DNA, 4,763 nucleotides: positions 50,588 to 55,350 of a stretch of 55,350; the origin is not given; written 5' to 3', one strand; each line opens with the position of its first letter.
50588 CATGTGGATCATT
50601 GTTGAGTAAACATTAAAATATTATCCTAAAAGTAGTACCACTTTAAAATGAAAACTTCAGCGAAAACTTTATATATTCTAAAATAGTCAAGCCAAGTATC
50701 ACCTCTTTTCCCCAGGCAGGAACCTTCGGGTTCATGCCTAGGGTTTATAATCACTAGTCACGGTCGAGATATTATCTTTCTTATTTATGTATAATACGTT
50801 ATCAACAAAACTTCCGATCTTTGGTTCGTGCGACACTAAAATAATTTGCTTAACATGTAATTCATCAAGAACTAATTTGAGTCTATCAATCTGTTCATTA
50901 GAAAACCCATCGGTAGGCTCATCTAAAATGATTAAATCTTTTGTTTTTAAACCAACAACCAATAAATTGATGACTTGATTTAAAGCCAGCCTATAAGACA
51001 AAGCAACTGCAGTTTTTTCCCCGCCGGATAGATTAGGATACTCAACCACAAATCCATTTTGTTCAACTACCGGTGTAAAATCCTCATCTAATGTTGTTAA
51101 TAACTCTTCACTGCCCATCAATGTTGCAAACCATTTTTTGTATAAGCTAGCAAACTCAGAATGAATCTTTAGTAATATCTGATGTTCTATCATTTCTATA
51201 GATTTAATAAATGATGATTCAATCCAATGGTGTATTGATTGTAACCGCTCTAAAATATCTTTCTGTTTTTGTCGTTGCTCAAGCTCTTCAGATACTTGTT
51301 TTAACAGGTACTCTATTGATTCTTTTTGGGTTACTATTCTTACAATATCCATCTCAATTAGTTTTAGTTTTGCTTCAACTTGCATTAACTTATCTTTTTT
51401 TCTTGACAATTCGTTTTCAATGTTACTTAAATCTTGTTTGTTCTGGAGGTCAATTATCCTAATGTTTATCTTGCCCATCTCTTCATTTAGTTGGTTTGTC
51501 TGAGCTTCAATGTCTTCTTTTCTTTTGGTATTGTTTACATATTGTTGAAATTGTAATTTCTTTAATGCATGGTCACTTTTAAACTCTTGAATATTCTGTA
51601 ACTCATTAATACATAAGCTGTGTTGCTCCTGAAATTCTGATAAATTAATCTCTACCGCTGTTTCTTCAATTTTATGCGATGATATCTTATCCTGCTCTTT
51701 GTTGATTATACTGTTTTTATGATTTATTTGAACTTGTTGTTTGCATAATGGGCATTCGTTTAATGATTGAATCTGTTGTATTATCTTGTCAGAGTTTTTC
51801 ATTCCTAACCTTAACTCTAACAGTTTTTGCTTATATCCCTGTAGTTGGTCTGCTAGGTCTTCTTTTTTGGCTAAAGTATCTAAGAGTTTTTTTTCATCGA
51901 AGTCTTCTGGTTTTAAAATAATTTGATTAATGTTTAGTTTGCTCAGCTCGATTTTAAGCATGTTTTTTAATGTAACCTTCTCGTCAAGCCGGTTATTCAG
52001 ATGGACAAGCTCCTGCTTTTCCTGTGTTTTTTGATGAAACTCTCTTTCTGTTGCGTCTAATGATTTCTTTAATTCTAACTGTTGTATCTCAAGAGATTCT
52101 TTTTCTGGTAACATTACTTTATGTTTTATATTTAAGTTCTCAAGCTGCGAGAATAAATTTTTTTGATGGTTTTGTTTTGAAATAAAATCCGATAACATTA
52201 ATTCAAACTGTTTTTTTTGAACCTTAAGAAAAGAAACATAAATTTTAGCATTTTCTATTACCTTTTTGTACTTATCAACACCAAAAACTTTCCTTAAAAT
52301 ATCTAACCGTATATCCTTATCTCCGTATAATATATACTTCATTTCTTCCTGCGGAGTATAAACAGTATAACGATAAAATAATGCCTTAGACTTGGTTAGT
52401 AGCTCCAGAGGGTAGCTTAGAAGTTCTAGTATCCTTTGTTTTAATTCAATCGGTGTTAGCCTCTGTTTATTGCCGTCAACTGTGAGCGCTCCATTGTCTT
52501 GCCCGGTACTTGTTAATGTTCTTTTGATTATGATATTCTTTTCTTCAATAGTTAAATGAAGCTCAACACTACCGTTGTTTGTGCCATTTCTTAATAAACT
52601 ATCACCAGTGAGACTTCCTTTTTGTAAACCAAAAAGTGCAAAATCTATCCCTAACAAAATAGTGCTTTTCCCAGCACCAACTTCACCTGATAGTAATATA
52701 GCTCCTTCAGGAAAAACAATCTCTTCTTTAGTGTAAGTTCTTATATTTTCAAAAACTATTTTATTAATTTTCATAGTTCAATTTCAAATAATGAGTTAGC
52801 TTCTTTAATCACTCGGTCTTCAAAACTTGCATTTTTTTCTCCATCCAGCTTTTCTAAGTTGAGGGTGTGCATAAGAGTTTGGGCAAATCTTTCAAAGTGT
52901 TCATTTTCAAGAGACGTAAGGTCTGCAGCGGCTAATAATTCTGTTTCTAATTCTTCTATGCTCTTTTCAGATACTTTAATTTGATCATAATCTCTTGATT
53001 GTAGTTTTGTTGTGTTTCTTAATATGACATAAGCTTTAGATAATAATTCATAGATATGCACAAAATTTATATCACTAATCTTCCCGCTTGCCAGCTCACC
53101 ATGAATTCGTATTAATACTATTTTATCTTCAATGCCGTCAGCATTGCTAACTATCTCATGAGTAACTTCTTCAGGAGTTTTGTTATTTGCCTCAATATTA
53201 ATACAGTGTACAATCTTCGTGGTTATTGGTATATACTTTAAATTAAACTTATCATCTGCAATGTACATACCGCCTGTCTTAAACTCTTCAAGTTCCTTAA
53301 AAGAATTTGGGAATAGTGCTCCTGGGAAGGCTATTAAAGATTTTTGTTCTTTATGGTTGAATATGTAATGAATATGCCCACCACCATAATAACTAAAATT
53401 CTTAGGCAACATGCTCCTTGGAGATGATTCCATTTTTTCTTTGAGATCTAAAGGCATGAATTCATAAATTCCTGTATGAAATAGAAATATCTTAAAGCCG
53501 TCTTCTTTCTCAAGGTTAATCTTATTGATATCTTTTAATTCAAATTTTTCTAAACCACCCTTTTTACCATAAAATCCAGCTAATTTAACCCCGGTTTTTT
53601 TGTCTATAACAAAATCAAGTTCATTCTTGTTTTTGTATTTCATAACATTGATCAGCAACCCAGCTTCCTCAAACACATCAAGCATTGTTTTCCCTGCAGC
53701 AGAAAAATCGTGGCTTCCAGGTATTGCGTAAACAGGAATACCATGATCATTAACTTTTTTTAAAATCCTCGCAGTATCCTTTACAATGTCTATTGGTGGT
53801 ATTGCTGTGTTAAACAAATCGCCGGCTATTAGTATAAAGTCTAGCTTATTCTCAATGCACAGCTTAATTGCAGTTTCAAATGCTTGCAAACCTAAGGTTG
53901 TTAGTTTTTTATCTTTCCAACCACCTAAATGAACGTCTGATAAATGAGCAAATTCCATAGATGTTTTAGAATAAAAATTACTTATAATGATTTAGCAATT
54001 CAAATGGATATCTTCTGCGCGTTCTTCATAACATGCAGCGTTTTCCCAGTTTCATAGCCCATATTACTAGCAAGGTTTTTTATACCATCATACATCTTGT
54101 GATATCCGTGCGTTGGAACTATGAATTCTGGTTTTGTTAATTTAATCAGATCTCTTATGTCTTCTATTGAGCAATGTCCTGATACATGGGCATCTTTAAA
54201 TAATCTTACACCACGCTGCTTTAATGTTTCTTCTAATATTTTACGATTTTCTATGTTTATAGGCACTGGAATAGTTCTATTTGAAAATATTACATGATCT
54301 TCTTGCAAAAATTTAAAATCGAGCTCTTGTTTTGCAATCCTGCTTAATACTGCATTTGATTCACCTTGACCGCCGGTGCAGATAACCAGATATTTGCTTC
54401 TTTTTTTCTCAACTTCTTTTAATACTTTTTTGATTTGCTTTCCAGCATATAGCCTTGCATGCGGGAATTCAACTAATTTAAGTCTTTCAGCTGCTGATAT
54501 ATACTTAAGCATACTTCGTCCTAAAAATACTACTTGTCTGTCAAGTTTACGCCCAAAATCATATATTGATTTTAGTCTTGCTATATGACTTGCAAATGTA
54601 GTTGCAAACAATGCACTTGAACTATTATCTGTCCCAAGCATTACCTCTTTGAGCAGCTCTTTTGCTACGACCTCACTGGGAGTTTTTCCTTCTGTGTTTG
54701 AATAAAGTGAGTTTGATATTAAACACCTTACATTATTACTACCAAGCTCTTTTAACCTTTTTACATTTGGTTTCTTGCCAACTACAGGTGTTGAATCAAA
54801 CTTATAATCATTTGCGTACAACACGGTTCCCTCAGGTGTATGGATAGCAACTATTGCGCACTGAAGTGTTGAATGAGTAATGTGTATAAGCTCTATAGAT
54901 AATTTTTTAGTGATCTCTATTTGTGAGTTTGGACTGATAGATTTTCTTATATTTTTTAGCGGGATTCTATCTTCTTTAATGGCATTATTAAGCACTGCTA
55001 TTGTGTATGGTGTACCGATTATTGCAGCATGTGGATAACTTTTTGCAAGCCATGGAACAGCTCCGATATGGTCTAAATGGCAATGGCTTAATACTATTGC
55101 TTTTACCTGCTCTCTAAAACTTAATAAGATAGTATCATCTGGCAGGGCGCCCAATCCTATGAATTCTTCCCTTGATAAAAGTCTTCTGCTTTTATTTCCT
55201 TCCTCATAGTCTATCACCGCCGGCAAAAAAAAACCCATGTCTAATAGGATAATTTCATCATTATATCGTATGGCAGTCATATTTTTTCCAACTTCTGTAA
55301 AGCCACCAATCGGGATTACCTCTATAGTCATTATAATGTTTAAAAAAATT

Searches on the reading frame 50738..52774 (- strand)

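Call 37: search_protein_families(library=pfam, proteins=[window:50738-52774:-], max_evalue=0.00001)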
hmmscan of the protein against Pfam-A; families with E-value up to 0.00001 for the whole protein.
window:50738-52774:- (678 aa): 2 families
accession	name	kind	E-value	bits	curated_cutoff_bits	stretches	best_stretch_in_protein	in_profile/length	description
PF13476.12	AAA_23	-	6.1e-08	34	27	1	5-281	1-177/201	AAA domain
PF02463.25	SMC_N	-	9.8e-07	28.9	40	0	3-102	2-116/220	RecF/RecN/SMC N terminal domain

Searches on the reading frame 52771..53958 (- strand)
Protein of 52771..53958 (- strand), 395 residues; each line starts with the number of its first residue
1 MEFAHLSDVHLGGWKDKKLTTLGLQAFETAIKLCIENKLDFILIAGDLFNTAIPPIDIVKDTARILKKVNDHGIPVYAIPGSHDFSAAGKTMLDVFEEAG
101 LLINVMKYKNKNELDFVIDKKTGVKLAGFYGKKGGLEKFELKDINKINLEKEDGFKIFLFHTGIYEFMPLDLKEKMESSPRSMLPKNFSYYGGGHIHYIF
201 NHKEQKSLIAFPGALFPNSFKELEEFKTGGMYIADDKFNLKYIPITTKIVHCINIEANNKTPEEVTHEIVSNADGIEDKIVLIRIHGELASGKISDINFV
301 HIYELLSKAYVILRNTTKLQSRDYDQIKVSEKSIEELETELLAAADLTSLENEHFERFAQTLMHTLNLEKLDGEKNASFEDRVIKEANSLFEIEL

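Call 37: search_protein_families(library=pfam, proteins=[window:52771-53958:-], max_evalue=0.00001)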
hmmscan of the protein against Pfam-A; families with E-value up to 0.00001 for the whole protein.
window:52771-53958:- (395 aa): 2 families
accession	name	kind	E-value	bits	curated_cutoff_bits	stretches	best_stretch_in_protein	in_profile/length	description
PF00149.33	Metallophos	-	7.4e-14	53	21.5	1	1-197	1-189/191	Calcineurin-like phosphoesterase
PF12850.12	Metallophos_2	-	1.1e-07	32.5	27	1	1-222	1-142/154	Calcineurin-like phosphoesterase superfamily domain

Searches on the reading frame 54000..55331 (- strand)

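Call 37: search_protein_families(library=pfam, proteins=[window:54000-55331:-], max_evalue=0.00001)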
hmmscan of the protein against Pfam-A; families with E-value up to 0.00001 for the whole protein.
window:54000-55331:- (443 aa): 4 families
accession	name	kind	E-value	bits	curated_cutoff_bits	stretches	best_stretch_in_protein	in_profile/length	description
PF22505.1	RNase_J_b_CASP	-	1.3e-23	83.6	27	1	242-355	5-113/126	Ribonuclease J, beta-CASP domain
PF00753.33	Lactamase_B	-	3.8e-12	47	22.7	1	16-178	6-152/196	Metallo-beta-lactamase superfamily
PF12706.13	Lactamase_B_2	-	6.7e-08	32.8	27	1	74-177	29-144/200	Beta-lactamase superfamily domain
PF07521.17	RMMBL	-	1.4e-06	28.6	21.6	1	382-427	13-59/63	Zn-dependent metallo-hydrolase RNA specificity domain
